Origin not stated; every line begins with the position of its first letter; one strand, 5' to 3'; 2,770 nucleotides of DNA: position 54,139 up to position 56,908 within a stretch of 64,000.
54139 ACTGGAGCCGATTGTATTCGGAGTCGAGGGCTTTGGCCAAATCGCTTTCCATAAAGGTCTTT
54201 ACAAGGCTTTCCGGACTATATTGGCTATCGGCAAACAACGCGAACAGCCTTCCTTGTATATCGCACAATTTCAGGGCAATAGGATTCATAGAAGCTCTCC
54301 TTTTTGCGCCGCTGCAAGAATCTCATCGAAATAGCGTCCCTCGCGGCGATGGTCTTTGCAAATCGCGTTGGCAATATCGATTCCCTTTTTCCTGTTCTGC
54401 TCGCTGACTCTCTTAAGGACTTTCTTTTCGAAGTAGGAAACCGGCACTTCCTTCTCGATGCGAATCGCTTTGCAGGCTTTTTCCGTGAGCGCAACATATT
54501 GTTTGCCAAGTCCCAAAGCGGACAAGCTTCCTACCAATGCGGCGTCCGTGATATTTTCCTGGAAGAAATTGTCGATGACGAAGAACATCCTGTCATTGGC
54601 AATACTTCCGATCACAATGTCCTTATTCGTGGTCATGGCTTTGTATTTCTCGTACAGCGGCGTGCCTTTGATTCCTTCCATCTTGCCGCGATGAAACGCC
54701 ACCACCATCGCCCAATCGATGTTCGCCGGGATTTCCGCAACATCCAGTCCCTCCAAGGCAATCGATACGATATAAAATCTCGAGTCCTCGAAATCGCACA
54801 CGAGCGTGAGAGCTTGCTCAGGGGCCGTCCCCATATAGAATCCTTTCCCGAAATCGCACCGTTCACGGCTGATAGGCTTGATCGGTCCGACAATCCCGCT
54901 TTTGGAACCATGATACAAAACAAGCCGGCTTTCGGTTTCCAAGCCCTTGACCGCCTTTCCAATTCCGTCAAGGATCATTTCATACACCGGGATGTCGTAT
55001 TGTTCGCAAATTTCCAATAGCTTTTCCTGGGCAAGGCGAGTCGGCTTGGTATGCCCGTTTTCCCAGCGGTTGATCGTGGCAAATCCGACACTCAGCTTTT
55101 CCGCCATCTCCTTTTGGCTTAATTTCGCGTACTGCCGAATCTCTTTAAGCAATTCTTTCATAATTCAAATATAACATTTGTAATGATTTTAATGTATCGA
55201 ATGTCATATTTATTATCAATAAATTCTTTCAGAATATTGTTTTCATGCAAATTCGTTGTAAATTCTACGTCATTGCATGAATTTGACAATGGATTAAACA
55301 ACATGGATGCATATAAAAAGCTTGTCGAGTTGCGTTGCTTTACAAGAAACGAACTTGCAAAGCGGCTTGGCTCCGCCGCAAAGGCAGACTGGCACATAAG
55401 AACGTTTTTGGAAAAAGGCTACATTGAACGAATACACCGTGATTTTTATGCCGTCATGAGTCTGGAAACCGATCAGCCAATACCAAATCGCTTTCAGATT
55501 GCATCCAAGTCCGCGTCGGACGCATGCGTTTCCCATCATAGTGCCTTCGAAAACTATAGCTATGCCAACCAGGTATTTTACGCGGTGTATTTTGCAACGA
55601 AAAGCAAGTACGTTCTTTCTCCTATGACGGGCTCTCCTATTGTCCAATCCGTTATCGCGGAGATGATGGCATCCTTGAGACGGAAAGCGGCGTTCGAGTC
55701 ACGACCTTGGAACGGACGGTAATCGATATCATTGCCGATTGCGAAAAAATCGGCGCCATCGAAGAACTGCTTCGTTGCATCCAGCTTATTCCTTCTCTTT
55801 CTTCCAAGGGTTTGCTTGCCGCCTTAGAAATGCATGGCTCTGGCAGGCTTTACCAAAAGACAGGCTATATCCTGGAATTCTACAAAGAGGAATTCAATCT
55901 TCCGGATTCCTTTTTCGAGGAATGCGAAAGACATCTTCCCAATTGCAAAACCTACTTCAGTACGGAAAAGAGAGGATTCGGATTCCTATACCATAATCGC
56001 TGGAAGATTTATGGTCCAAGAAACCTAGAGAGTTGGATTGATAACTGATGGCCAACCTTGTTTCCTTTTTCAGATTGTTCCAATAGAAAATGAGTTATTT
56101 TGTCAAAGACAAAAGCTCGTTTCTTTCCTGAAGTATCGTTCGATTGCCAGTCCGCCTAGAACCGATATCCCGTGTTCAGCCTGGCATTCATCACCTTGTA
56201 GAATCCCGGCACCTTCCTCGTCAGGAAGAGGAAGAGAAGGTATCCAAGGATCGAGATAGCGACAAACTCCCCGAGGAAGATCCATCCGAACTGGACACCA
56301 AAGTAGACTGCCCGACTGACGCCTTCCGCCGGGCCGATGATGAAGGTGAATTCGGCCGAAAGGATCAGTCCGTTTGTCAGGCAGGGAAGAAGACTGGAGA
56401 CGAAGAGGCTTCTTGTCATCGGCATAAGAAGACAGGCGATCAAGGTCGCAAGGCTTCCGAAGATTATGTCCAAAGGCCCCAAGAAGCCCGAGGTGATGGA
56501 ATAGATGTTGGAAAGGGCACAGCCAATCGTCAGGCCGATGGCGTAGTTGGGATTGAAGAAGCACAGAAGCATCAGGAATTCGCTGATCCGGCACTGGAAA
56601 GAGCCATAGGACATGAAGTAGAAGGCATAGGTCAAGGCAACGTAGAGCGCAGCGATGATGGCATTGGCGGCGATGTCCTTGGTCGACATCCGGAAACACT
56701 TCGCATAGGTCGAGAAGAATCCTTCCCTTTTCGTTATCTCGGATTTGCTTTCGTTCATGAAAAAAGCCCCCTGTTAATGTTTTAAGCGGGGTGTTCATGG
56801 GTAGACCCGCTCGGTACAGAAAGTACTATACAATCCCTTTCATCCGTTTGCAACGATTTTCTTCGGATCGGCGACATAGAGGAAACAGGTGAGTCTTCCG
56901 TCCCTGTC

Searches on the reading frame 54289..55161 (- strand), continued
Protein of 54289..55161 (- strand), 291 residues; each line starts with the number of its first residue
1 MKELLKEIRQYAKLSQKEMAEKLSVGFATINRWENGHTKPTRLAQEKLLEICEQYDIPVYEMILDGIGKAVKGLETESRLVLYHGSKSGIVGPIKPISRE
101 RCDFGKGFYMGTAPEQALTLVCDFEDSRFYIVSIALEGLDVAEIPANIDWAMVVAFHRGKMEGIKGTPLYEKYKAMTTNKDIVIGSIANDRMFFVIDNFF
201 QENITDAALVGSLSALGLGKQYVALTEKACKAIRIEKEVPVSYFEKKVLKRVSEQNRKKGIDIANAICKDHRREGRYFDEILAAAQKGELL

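Call 95: find_encoding_contigs(protein=P0008, flank=6000, max_places=2)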
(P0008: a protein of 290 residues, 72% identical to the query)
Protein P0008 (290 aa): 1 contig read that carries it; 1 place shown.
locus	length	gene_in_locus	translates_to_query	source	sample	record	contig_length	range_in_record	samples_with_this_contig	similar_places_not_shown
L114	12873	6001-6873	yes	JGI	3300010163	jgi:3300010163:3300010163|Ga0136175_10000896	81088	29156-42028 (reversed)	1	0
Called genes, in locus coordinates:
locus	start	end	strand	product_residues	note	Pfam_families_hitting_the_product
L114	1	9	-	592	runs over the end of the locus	PF01411:tRNA-synt_2c, PF07973:tRNA_SAD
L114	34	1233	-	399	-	PF01676:Metalloenzyme, PF10143:PhosphMutase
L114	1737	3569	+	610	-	PF13347:MFS_2, PF07690:MFS_1, PF13347:MFS_2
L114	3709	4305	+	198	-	PF02659:Mntp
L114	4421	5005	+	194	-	-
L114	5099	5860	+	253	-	PF10127:RlaP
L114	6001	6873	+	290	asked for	PF01381:HTH_3, PF12844:HTH_19, PF13151:DUF3990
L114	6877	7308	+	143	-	-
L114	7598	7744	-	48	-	PF07295:DUF1451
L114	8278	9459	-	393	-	PF04294:VanW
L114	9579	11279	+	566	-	PF07411:DUF1508 (weak)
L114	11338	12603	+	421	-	PF00675:Peptidase_M16, PF05193:Peptidase_M16_C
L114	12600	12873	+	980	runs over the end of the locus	PF17854:FtsK_alpha, PF01580:FtsK_SpoIIIE, PF12846:AAA_10 (faint), PF09397:FtsK_gamma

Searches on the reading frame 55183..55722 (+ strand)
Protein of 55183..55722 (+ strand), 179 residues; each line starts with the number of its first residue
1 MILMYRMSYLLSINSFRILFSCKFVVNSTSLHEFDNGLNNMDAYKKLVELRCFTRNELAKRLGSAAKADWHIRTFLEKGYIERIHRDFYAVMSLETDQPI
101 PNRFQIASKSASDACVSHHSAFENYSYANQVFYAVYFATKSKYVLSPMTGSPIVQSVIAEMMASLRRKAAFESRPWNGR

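Call 3: search_protein_families(library=pfam, proteins=[window:55183-55722:+], max_evalue=0.01)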
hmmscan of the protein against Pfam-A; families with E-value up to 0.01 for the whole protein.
window:55183-55722:+ (179 aa): 1 family
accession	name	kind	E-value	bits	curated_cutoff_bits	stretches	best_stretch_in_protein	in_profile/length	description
PF13338.12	AbiEi_4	-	8.2e-07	29.5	25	1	51-91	12-48/49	Transcriptional regulator, AbiEi antitoxin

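Call 4: search_protein_families(library=padloc, proteins=[window:55183-55722:+], max_evalue=0.01)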
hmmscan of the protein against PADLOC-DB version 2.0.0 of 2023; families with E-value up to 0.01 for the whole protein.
window:55183-55722:+ (179 aa): 13 families
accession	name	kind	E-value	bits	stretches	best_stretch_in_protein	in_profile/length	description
PDLC02287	AbiEi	-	2.2e-36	123.7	1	41-143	1-103/253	AbiEi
PDLC02269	AbiEi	-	7.2e-34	115.2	1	41-142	1-102/251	AbiEi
PDLC02270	AbiEi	-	3.7e-12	43.9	1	49-143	9-108/265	AbiEi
PDLC02267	AbiEi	-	3.9e-09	34.3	1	49-142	17-105/252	AbiEi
PDLC02241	AbiEi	-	3.4e-07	28.3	1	44-139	6-95/199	AbiEi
PDLC02275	AbiEi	-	2e-06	26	1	51-146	11-99/184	AbiEi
PDLC02225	AbiEi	-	4.4e-05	21.3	1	66-144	29-100/198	AbiEi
PDLC02276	AbiEi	-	9.6e-05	20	1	56-153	21-121/270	AbiEi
PDLC02265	AbiEi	-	0.00011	20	1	65-145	25-103/198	AbiEi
PDLC02271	AbiEi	-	0.00048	17.4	1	68-142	40-117/263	AbiEi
PDLC02272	AbiEi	-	0.00049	18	1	44-139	7-98/200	AbiEi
PDLC02248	AbiEi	-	0.0061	14.3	1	70-138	31-94/198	AbiEi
PDLC02245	AbiEi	-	0.0074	14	1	63-152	19-105/194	AbiEi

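Call 5: search_protein_families(library=ncbifam, proteins=[window:55183-55722:+], max_evalue=0.01)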
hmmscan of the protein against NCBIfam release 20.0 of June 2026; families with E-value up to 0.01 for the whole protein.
window:55183-55722:+ (179 aa): 0 families

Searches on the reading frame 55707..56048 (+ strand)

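Call 3: search_protein_families(library=pfam, proteins=[window:55707-56048:+], max_evalue=0.01)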
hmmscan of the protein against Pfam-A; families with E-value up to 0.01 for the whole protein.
window:55707-56048:+ (113 aa): 0 families

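Call 4: search_protein_families(library=padloc, proteins=[window:55707-56048:+], max_evalue=0.01)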
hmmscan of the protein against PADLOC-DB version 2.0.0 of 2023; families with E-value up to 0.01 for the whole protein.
window:55707-56048:+ (113 aa): 7 families
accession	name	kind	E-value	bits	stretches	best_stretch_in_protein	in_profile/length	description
PDLC02287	AbiEi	-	1.3e-35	121.2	1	1-109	136-242/253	AbiEi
PDLC02269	AbiEi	-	8.3e-33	111.7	1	1-111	136-244/251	AbiEi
PDLC02270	AbiEi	-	2.3e-14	51.1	1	1-107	152-257/265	AbiEi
PDLC02266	AbiEi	-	3.3e-07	27.9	1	2-109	153-256/258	AbiEi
PDLC02282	AbiEi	-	4.3e-06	24.3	1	2-109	153-258/260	AbiEi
PDLC02267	AbiEi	-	4.8e-06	24.2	1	1-101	144-238/252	AbiEi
PDLC02271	AbiEi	-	0.00062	17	1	2-106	159-260/263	AbiEi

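Call 5: search_protein_families(library=ncbifam, proteins=[window:55707-56048:+], max_evalue=0.01)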
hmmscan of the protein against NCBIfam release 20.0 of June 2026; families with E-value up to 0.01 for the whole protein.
window:55707-56048:+ (113 aa): 0 families

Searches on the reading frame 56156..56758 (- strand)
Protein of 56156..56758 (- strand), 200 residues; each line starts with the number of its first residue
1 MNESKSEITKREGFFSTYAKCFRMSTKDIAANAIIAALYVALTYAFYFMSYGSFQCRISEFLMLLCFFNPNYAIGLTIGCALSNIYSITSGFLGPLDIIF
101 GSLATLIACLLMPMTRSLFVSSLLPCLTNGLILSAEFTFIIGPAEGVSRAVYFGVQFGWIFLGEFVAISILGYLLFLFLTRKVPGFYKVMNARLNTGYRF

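Call 3: search_protein_families(library=pfam, proteins=[window:56156-56758:-], max_evalue=0.01)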
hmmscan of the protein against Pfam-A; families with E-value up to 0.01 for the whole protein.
window:56156-56758:- (200 aa): 1 family
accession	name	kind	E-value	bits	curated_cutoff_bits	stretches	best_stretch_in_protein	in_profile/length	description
PF06177.16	QueT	-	2.6e-35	122.2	33.7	1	29-180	1-140/141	QueT transporter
